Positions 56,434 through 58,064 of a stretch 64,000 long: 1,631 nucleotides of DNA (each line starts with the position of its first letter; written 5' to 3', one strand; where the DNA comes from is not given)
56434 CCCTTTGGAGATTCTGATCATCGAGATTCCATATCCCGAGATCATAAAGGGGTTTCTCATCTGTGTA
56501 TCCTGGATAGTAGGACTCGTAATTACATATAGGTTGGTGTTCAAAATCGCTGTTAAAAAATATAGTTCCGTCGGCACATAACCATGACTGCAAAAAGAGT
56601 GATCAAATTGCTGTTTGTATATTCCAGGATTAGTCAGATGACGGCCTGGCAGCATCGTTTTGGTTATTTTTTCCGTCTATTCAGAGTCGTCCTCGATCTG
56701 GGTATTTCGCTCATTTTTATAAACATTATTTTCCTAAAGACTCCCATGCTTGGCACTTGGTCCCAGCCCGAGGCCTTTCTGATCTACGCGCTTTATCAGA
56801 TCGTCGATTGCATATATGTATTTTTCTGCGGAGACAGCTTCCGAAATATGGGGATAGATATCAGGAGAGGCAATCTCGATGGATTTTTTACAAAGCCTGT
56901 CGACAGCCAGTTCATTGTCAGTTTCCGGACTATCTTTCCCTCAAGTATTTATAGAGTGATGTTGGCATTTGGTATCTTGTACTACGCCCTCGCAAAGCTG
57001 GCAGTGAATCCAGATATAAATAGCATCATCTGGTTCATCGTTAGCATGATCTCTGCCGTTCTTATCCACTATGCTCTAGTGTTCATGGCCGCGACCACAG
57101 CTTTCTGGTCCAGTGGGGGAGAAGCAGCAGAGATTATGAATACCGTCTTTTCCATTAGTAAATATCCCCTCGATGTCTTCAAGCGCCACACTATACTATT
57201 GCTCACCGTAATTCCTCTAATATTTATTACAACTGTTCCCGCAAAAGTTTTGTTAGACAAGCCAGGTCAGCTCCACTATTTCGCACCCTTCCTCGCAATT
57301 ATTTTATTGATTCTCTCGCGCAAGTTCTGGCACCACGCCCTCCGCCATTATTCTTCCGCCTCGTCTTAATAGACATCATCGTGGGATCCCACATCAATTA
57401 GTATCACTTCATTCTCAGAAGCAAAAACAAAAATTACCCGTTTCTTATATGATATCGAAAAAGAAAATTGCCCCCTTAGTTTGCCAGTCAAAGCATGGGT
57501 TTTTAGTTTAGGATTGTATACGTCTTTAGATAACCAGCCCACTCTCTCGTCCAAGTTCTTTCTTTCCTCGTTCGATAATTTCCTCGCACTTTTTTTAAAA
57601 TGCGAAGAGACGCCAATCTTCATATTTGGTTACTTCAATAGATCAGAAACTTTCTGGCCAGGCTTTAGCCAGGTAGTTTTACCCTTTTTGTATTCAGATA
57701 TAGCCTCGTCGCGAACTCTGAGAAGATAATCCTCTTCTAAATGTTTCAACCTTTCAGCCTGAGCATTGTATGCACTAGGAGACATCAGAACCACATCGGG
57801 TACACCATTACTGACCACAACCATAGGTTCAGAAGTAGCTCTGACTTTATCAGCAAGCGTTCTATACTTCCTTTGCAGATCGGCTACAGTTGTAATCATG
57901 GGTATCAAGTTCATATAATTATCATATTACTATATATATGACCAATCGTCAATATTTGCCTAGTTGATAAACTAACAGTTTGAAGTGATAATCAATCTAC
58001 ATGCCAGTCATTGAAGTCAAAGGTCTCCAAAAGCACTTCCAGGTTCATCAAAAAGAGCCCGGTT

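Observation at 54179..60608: One ABC ATPase served by three tandem A/B permease pairs (six paralogous ABC-2 permeases), with a RelE/Phd module inserted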

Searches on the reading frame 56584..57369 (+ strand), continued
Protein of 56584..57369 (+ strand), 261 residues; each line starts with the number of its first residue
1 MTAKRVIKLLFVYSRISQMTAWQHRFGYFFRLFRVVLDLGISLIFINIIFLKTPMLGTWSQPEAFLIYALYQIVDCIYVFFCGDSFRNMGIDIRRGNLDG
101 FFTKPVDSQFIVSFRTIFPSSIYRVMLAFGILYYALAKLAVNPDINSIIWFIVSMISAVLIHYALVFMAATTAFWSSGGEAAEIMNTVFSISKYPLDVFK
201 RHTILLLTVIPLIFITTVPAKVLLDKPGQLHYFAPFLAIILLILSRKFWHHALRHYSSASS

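Call 31: search_protein_families(library=pfam, proteins=[L016:1768-2166:+, L016:2163-2621:+, L016:5077-5334:+, L016:5336-5752:+, L016:5761-6438:-, L002:1573-1791:+, L002:1793-2197:+, L002:3819-4220:-, L002:4221-4424:-, L016:10853-11911:+], max_evalue=0.01)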
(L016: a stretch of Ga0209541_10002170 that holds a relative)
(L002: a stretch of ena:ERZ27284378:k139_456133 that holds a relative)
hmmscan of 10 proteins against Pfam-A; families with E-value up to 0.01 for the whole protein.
L016:1768-2166:+ (132 aa): 2 families
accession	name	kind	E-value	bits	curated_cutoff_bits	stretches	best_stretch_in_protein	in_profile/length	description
PF18765.7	Polbeta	-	5.2e-14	52.6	26.9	1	16-97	10-89/93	Polymerase beta, Nucleotidyltransferase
PF01909.29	NTP_transf_2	-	4.2e-08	33.9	21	1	16-80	11-77/93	Nucleotidyltransferase domain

L016:2163-2621:+ (152 aa): 1 family
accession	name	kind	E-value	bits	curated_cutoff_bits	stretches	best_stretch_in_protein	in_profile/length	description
PF01934.22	HepT-like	-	2.1e-17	63.4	23.5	1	25-136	8-119/120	Ribonuclease HepT-like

L016:5077-5334:+ (85 aa): 1 family
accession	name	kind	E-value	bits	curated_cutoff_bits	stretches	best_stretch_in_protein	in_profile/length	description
PF02604.26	PhdYeFM_antitox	-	0.0027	17.9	29.8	1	5-44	2-42/74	Antitoxin Phd_YefM, type II toxin-antitoxin system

L016:5336-5752:+ (138 aa): 1 family
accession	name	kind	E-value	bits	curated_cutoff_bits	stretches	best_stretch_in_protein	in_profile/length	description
PF01850.27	PIN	-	3.2e-11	44.3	23.6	1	3-123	1-118/120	PIN domain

L016:5761-6438:- (225 aa): 0 families

L002:1573-1791:+ (72 aa): 1 family
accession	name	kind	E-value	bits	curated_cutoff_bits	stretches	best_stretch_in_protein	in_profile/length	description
PF18929.5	DUF5678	-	0.0049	17.1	23.2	0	46-63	30-48/49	Family of unknown function (DUF5678)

L002:1793-2197:+ (134 aa): 2 families
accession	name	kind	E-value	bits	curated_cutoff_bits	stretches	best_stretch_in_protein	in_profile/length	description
PF13975.11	gag-asp_proteas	-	0.00067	20.6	28.2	1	38-83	10-55/92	gag-polyprotein putative aspartyl protease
PF13650.11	Asp_protease_2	-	0.0079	17.3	24.3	1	39-83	11-55/90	Aspartyl protease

L002:3819-4220:- (133 aa): 2 families
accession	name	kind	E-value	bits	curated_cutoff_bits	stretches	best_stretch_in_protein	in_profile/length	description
PF13650.11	Asp_protease_2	-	1.7e-06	29.1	24.3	1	27-85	4-61/90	Aspartyl protease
PF13975.11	gag-asp_proteas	-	5.7e-06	27.3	28.2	1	28-108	5-86/92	gag-polyprotein putative aspartyl protease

L002:4221-4424:- (67 aa): 1 family
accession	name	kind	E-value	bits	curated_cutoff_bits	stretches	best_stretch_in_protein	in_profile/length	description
PF18929.5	DUF5678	-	5.6e-06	26.5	23.2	1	13-59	4-47/49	Family of unknown function (DUF5678)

L016:10853-11911:+ (352 aa): 3 families
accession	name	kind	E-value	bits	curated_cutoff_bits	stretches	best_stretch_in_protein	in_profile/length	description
PF01715.23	IPPT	-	3.3e-32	112.5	23.6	1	139-302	22-190/243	IPP transferase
PF01745.22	IPT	-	0.00038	20.4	20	1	65-103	2-40/233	Isopentenyl transferase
PF19526.4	Slr4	-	0.00077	19.2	25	1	12-103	69-127/370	S-layer protein Slr4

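Call 32: search_solved_structures(query=A2, max_evalue=10)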
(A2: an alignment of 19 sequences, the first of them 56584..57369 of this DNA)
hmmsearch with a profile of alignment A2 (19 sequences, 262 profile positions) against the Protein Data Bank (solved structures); distinct sequences matched with E-value up to 10: 0.

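Call 49: predict_structure(alignment_id=A4)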
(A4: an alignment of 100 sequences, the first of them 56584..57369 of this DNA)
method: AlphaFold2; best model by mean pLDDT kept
length: 261 residues; sequences in the alignment: 100
mean_pLDDT: 93.9   pTM: 0.91
mean pLDDT of the five models: 93.9, 93.6, 93.2, 93.0, 91.9
residues with pLDDT >= 90: 233; 70-90: 26; 50-70: 1; < 50: 1
segments of 3 or more residues with pLDDT < 50: none
pLDDT, mean of each block of 10 residues (from residue 1): 90 92 91 94 97 96 98 96 94 92 94 91 95 98 96 98 97 89 93 92 93 96 94 97 98 86 44
secondary structure, 60 per line:
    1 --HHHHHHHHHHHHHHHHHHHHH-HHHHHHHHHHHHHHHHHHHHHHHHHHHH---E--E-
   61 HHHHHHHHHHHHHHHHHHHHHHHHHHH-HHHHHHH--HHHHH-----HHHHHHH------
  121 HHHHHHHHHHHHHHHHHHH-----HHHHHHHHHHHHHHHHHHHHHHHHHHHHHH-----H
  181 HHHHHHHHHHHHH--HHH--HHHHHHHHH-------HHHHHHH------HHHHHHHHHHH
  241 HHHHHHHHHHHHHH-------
elements in order: H3-23 H25-52 H61-87 H89-95 H98-102 H108-114 H121-139 H145-174 H180-193 H201-209 H217-223 H230-254

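Call 53: fold_search(model_id=the predicted structure, library=pdb)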
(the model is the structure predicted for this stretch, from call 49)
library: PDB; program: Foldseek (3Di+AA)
matches with E <= 10: 283; with E <= 0.001: 0
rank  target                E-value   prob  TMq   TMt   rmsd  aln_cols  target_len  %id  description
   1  9qfx_A                5.2e-03  1.00  0.52  0.51   7.1       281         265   14  Nucleotide-free wild type Wzm-Wzt from Mycobacterium abscessus in LMNG (released 2026-03-11)
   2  8tsl_C                1.2e-02  1.00  0.41  0.41   8.1       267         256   15  S. thermodepolymerans KpsM-KpsE in Apo 2 state with rigid body fitted KpsT (released 2024-04-17)
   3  8tsh_C                1.8e-02  1.00  0.50  0.50   7.3       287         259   14  S. thermodepolymerans KpsMT(E151Q)-KpsE in complex with ATP (released 2024-04-17)
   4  7k2t_D                2.0e-02  1.00  0.55  0.56   5.1       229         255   13  Mg2+/ATP-bound structure of the full-length WzmWzt O antigen ABC transporter in lipid nanodiscs (released 2021-01-13)
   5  7k2t_B                2.8e-02  1.00  0.56  0.58   6.0       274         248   11  Mg2+/ATP-bound structure of the full-length WzmWzt O antigen ABC transporter in lipid nanodiscs (released 2021-01-13)
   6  6m96_B                4.1e-02  1.00  0.48  0.49   6.1       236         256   12  ATP-bound conformation of the WzmWzt O antigen ABC transporter (released 2019-03-06)
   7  8tsh_D                7.1e-02  0.98  0.43  0.44   7.7       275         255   15  S. thermodepolymerans KpsMT(E151Q)-KpsE in complex with ATP (released 2024-04-17)
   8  9cfl_A                7.4e-02  1.00  0.59  0.58   5.3       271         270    9  Cryo-EM structure of S. aureus TarGH in complex with ATP-gamma-S (released 2025-04-23)
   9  8tun_C                9.7e-02  0.96  0.41  0.41   8.0       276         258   13  S. thermodepolymerans KpsM-KpsE in Glycolipid 1 state with rigid body fitted KpsT (released 2024-04-17)
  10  8wbx_A                1.0e-01  0.99  0.49  0.32   7.0       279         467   12  Cryo-EM structure of the ABCG25 bound to ABA (released 2023-09-27)
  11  8dl0_B                1.1e-01  1.00  0.54  0.55   5.2       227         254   11  CryoEM structure of the nucleotide-free and open channel A.aeolicus WzmWzt transporter (released 2022-09-21)
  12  8i3b_A                1.1e-01  0.97  0.44  0.25   8.3       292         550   11  Cryo-EM structure of abscisic acid transporter AtABCG25 in nanodisc (released 2023-09-13)
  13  6iv3_C                1.1e-01  0.13  0.11  0.11  31.3       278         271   14  Crystal structure of a bacterial Bestrophin homolog from Klebsiella pneumoniae with a mutation W252A (released 2019-11-13)
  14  8i39_A                1.2e-01  0.97  0.45  0.27   8.7       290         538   12  Cryo-EM structure of abscisic acid transporter AtABCG25 with ABA (released 2023-09-13)
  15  6oih_D                1.4e-01  1.00  0.57  0.59   5.6       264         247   13  Crystal structure of O-antigen polysaccharide ABC-transporter (released 2019-04-17)
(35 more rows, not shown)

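Call 65: find_encoding_contigs(protein=P0031, flank=8000, max_places=1)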
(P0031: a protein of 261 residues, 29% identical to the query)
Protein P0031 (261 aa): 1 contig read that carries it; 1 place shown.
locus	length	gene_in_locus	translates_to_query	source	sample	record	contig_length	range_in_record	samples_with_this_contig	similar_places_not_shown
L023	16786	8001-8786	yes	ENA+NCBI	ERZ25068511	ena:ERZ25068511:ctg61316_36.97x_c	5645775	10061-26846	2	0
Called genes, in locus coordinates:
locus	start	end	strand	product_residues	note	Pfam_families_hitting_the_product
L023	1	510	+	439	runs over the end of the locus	PF07510:GmrSD_C, PF05901:Excalibur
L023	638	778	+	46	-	-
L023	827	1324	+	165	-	-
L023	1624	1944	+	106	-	-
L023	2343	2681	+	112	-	PF01909:NTP_transf_2, PF18765:Polbeta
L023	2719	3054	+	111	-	PF05168:HEPN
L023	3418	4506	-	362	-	PF01555:N6_N4_Mtase (weak)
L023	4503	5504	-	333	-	-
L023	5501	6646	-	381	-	PF02195:ParB_N (faint)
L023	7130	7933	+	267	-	PF06182:ABC2_membrane_6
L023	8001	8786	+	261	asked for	PF06182:ABC2_membrane_6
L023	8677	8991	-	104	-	-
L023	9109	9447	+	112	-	PF01909:NTP_transf_2, PF18765:Polbeta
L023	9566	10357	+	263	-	-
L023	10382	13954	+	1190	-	-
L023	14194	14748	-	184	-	-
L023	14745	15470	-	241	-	-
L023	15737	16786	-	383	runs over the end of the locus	PF02746:MR_MLE_N, PF13378:MR_MLE_C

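Call 66: find_encoding_contigs(protein=P0094, flank=8000, max_places=1)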
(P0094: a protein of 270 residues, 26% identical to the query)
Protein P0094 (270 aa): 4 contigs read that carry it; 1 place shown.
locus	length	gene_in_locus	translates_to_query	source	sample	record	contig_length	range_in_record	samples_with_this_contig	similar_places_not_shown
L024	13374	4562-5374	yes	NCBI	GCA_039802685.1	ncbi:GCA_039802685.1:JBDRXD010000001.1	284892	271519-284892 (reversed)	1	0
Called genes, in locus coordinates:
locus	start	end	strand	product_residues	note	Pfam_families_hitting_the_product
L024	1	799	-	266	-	?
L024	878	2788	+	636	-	PF01209:Ubie_methyltran, PF03848:TehB (faint), PF13489:Methyltransf_23, PF08241:Methyltransf_11, PF08242:Methyltransf_12, PF13649:Methyltransf_25, PF13847:Methyltransf_31, PF07478:Dala_Dala_lig_C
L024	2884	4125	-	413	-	PF05221:AdoHcyase, PF00670:AdoHcyase_NAD, PF02826:2-Hacid_dh_C, PF02882:THF_DHG_CYH_C (weak), PF07991:KARI_N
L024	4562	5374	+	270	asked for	PF06182:ABC2_membrane_6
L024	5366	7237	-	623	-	PF00009:GTP_EFTU, PF03144:GTP_EFTU_D2 (weak), PF14492:EFG_III, PF03764:EFG_IV, PF00679:EFG_C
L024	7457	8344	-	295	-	PF01555:N6_N4_Mtase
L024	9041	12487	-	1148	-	PF17915:zf_Rg, PF00270:DEAD, PF04851:ResIII (weak), PF01751:Toprim, PF01131:Topoisom_bac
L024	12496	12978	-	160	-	-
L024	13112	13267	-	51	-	PF02416:TatA_B_E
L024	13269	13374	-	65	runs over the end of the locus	PF02416:TatA_B_E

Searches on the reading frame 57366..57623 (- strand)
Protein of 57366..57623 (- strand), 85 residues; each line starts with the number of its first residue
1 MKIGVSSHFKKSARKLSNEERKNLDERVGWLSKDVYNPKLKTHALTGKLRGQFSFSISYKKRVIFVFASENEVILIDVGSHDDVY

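Call 3: search_protein_families(library=pfam, proteins=[window:57366-57623:-], max_evalue=0.01)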
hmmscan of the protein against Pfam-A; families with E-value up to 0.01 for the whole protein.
window:57366-57623:- (85 aa): 2 families
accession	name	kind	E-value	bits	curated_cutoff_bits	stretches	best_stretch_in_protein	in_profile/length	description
PF15738.11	YafQ_toxin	-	3.5e-07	30.9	30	1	2-84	2-86/88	Bacterial toxin of type II toxin-antitoxin system, YafQ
PF15781.12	ParE-like_toxin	-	2.2e-05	24.8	28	1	6-85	4-83/87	ParE-like toxin of type II bacterial toxin-antitoxin system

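Call 4: search_protein_families(library=ncbifam, proteins=[window:57366-57623:-], max_evalue=0.01)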
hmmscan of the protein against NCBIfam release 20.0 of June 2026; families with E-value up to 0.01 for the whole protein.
window:57366-57623:- (85 aa): 2 families
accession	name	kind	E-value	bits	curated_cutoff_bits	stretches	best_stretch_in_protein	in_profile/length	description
TIGR00053.1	TIGR00053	subfamily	1.3e-06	28.9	87.25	1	2-85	3-91/92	YafQ family addiction module toxin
TIGR02385.1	RelE_StbE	subfamily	0.001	19.5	27.9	1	2-85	1-88/88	type II toxin-antitoxin system mRNA interferase toxin, RelE/StbE family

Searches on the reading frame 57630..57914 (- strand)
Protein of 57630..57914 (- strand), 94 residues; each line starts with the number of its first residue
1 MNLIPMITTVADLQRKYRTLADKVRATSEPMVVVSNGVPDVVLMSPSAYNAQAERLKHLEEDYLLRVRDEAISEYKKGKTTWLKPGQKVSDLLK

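Call 3: search_protein_families(library=pfam, proteins=[window:57630-57914:-], max_evalue=0.01)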
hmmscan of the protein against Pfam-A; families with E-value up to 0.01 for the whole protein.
window:57630-57914:- (94 aa): 1 family
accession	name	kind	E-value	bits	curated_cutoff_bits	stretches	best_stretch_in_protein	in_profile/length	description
PF02604.26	PhdYeFM_antitox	-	7e-11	42.2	29.8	1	7-75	3-71/74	Antitoxin Phd_YefM, type II toxin-antitoxin system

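Call 4: search_protein_families(library=ncbifam, proteins=[window:57630-57914:-], max_evalue=0.01)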
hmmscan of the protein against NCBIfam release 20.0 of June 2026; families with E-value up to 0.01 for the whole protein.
window:57630-57914:- (94 aa): 1 family
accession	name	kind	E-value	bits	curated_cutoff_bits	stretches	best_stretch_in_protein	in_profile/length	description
TIGR01552.1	phd_fam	subfamily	3.5e-07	29.5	20.8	1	9-60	3-49/53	type II toxin-antitoxin system prevent-host-death family antitoxin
